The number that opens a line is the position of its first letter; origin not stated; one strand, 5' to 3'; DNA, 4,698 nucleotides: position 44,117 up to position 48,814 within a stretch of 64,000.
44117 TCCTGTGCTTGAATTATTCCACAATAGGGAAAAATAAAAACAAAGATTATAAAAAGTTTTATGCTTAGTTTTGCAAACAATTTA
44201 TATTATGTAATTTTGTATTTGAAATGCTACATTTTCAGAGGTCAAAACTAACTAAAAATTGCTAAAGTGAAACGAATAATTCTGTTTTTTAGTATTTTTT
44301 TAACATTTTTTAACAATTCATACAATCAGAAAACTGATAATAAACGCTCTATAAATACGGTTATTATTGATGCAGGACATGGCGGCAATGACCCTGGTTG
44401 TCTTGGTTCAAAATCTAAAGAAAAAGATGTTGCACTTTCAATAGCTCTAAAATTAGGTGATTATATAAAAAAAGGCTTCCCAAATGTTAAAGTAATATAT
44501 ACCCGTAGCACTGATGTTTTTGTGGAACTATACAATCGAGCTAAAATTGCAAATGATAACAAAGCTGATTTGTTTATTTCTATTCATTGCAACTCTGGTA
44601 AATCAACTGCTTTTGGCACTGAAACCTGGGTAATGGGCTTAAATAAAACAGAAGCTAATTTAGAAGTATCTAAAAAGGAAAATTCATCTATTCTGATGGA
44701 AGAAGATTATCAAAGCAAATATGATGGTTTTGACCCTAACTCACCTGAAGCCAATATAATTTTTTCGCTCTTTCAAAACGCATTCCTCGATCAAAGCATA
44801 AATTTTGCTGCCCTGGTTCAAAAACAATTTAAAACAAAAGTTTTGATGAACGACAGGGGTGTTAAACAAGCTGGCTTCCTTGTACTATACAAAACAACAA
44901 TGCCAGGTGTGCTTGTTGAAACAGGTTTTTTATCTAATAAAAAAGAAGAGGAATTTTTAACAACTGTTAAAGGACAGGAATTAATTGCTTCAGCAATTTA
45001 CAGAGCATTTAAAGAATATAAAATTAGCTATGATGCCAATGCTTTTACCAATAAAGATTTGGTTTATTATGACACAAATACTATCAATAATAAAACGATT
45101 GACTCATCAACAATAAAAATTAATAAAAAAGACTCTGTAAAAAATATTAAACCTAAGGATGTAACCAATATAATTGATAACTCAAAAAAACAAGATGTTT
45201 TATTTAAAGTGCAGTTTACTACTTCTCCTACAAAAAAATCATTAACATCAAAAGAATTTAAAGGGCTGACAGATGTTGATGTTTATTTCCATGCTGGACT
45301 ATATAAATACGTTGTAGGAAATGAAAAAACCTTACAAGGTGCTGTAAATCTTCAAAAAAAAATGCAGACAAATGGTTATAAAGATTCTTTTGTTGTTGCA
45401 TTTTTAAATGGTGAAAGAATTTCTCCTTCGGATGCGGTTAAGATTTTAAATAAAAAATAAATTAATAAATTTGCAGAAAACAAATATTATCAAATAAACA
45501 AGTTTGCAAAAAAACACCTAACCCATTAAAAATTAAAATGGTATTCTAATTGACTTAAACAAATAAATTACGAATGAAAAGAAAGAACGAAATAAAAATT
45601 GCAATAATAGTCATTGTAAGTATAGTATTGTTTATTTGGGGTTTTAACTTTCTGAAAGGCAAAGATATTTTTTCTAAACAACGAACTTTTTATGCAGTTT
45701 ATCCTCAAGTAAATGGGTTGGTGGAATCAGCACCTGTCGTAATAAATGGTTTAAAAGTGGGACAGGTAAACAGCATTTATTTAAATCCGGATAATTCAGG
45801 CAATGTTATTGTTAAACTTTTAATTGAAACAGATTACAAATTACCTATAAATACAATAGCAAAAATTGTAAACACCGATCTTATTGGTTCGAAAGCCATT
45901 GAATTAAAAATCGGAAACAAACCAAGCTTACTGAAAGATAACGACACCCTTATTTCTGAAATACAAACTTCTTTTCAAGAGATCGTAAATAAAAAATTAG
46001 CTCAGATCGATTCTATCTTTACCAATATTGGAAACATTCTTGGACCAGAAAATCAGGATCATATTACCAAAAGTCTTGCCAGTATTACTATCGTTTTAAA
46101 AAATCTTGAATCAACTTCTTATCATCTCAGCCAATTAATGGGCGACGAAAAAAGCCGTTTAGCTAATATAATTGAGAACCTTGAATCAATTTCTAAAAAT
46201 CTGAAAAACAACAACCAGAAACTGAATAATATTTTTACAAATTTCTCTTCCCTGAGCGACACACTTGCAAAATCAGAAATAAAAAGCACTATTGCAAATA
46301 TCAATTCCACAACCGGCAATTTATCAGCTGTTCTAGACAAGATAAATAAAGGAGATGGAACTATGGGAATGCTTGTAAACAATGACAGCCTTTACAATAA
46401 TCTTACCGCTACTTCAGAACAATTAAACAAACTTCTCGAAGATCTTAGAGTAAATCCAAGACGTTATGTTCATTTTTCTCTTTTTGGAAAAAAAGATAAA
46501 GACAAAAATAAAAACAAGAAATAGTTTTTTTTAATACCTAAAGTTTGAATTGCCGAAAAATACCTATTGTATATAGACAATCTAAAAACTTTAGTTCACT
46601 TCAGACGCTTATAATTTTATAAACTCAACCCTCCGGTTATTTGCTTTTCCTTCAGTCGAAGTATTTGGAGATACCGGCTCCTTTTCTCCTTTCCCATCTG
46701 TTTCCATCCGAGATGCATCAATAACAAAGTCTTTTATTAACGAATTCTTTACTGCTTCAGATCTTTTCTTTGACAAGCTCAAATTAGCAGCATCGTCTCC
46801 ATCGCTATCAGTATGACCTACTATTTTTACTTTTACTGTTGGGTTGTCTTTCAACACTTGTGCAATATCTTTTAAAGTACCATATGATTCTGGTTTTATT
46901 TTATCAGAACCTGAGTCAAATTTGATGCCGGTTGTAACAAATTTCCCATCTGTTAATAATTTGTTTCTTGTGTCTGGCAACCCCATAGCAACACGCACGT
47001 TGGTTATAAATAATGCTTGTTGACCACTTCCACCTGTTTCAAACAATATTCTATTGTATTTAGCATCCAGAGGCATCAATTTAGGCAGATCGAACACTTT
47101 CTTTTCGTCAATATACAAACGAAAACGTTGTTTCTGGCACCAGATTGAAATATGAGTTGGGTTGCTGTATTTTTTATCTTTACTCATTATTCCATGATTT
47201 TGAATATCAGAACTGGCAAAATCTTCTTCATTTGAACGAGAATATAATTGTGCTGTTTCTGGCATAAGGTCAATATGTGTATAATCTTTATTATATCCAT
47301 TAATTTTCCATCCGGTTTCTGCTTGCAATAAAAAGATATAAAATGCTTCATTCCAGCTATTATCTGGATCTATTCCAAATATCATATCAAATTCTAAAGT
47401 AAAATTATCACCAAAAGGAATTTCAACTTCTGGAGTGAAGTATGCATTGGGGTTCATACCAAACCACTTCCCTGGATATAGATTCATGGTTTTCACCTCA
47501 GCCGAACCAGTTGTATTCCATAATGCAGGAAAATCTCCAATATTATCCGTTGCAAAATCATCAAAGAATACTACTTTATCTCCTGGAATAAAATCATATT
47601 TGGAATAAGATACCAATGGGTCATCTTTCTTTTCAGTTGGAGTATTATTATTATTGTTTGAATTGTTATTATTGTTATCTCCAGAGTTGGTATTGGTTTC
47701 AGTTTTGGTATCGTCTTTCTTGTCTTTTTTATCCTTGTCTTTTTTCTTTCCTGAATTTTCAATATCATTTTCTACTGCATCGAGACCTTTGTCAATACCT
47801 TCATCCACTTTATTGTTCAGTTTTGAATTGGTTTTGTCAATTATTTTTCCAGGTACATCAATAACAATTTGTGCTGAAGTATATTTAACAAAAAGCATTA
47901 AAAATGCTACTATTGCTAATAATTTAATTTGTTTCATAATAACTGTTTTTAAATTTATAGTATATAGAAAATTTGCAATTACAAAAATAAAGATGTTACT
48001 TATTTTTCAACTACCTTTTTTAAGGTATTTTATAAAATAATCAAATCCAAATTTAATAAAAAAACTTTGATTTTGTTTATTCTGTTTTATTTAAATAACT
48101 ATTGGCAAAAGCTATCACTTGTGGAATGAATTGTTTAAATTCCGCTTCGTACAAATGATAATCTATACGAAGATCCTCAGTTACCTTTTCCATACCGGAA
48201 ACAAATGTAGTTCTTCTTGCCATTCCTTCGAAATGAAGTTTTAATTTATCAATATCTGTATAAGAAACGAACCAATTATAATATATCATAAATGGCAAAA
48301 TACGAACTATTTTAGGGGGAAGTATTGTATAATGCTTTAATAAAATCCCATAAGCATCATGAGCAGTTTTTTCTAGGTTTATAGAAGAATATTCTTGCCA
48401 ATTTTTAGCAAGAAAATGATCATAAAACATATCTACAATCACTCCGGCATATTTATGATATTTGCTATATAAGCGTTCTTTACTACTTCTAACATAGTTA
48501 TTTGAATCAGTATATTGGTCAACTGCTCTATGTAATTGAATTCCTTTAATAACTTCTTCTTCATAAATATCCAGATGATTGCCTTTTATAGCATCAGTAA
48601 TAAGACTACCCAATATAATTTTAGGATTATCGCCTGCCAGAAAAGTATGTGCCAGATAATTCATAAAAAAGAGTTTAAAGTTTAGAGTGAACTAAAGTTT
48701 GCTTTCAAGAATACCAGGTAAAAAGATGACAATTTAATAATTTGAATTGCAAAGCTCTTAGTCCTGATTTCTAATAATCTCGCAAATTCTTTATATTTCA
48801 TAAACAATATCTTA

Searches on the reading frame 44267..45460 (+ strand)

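Call 51: search_protein_families(library=pfam, proteins=[window:44267-45460:+], max_evalue=0.0001)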
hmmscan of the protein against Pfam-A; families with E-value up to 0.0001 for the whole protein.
window:44267-45460:+ (397 aa): 1 family
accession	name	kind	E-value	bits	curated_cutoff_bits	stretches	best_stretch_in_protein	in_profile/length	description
PF01520.23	Amidase_3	-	3.4e-51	174.2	27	1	32-248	1-172/174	N-acetylmuramoyl-L-alanine amidase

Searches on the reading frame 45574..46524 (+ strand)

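Call 51: search_protein_families(library=pfam, proteins=[window:45574-46524:+], max_evalue=0.0001)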
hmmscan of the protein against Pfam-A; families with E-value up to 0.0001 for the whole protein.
window:45574-46524:+ (316 aa): 1 family
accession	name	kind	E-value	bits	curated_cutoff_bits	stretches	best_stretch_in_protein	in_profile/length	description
PF02470.25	MlaD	-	2.6e-16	60.1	25.1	1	37-112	3-79/81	MlaD protein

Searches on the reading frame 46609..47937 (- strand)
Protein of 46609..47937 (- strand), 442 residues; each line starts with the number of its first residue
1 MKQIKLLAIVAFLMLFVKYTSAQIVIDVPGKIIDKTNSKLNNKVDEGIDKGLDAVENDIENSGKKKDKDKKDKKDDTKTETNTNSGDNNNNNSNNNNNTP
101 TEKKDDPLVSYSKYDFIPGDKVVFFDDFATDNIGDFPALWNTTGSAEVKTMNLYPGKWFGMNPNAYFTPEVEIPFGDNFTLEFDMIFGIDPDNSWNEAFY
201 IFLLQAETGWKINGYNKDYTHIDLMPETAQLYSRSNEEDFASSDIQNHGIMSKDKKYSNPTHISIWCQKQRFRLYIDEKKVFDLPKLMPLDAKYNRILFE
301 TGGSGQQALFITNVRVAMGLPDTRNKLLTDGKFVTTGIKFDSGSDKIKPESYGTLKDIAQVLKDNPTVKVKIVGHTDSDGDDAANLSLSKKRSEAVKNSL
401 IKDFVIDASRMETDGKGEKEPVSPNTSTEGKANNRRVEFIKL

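Call 51: search_protein_families(library=pfam, proteins=[window:46609-47937:-], max_evalue=0.0001)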
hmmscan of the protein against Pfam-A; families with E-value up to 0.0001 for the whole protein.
window:46609-47937:- (442 aa): 2 families
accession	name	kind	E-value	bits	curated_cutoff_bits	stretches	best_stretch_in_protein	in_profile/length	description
PF00691.25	OmpA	-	1.2e-22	80.5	27.2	1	340-435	2-98/98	OmpA family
PF05359.17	DUF748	-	3.9e-06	25.6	50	1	337-384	880-927/1037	Domain of Unknown Function (DUF748)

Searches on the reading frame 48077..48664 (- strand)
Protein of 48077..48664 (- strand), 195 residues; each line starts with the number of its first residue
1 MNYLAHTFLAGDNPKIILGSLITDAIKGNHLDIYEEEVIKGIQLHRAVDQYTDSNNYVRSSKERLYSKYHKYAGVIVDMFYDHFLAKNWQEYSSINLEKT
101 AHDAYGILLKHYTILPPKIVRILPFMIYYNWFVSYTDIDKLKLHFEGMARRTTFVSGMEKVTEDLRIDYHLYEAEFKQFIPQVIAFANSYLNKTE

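Call 89: search_protein_families(library=pfam, proteins=[window:48077-48664:-], max_evalue=0.001)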
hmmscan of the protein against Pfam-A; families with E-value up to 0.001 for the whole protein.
window:48077-48664:- (195 aa): 1 family
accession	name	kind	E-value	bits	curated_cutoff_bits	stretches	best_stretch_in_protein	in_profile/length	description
PF04336.18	ACP_PD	-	6.2e-62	209.4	27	1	1-183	1-183/183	Acyl carrier protein phosphodiesterase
